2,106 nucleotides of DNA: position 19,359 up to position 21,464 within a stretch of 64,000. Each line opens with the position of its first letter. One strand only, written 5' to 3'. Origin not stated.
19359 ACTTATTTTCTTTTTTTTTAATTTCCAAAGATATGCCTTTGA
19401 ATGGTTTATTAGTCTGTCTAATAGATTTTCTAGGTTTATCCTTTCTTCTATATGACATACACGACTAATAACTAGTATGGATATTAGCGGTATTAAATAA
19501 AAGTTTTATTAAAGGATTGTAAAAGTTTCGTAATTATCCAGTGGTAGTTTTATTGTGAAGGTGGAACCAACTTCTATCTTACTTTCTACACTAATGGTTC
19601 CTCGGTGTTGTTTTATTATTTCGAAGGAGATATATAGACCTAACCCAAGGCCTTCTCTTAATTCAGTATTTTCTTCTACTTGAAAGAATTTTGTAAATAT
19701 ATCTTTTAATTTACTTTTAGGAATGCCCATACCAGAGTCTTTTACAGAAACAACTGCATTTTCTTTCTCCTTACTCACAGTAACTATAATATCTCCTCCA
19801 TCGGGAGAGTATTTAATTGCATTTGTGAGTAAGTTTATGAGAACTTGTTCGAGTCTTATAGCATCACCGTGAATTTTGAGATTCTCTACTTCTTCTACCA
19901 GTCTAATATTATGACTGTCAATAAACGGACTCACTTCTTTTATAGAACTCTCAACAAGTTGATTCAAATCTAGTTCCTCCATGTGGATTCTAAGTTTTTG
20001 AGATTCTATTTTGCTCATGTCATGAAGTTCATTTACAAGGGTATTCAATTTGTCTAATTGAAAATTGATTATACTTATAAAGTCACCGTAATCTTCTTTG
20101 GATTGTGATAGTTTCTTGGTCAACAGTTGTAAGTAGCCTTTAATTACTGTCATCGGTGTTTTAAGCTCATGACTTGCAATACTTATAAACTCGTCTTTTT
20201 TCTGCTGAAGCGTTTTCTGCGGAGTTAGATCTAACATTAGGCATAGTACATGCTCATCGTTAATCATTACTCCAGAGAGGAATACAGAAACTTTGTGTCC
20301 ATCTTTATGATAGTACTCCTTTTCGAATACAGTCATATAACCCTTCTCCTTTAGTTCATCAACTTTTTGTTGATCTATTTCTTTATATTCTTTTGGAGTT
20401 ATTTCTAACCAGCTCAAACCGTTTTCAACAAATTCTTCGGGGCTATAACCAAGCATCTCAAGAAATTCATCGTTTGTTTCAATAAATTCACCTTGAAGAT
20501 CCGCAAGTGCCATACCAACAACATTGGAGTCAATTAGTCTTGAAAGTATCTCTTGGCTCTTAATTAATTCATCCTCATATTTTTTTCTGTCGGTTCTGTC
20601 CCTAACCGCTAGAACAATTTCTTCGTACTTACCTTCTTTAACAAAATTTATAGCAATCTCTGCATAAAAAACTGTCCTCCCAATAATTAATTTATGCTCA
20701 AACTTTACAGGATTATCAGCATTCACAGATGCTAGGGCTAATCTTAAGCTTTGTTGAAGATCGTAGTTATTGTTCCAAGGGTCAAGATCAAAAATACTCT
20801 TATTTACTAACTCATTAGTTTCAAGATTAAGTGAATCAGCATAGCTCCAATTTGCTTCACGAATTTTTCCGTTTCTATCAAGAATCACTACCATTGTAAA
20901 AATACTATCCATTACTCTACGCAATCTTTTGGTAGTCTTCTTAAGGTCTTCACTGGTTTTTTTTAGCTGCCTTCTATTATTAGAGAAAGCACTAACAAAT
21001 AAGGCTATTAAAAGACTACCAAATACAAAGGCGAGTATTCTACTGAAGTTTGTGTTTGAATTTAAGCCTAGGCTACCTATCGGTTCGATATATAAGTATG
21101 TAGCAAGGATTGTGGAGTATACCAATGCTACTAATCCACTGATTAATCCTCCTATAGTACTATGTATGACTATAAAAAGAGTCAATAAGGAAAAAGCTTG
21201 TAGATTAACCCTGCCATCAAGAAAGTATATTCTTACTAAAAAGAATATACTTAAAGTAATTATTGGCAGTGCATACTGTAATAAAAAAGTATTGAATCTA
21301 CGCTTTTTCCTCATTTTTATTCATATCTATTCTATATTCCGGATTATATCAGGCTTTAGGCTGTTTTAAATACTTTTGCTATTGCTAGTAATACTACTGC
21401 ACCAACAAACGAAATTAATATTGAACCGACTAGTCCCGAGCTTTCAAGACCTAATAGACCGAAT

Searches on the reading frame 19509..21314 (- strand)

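Call 67: search_protein_families(library=pfam, proteins=[window:19509-21314:-], max_evalue=0.00001)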
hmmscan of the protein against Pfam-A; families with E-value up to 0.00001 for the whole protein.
window:19509-21314:- (601 aa): 8 families
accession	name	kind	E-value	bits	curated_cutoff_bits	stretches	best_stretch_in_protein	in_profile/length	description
PF02518.31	HATPase_c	-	1.9e-29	102.7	26.4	1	483-593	1-110/111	Histidine kinase-, DNA gyrase B-, and HSP90-like ATPase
PF00512.31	HisKA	-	9.8e-17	61.2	26.9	1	373-438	2-65/66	His Kinase A (phospho-acceptor) domain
PF00989.32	PAS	-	1.1e-15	58.1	22.6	2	130-239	2-112/113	PAS fold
PF13426.13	PAS_9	-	2.9e-13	50.4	27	1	266-364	2-102/103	PAS domain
PF08448.16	PAS_4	-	1.6e-10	41.6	23.1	0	140-244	6-109/110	PAS fold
PF13188.13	PAS_8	-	1.3e-09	38.1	21.8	0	256-297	2-40/65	PAS domain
PF08447.18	PAS_3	-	3.9e-08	33.9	25.6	1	278-354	2-78/89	PAS fold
PF13493.11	DUF4118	-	4e-08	33.4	28.4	1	15-118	2-105/107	Domain of unknown function (DUF4118)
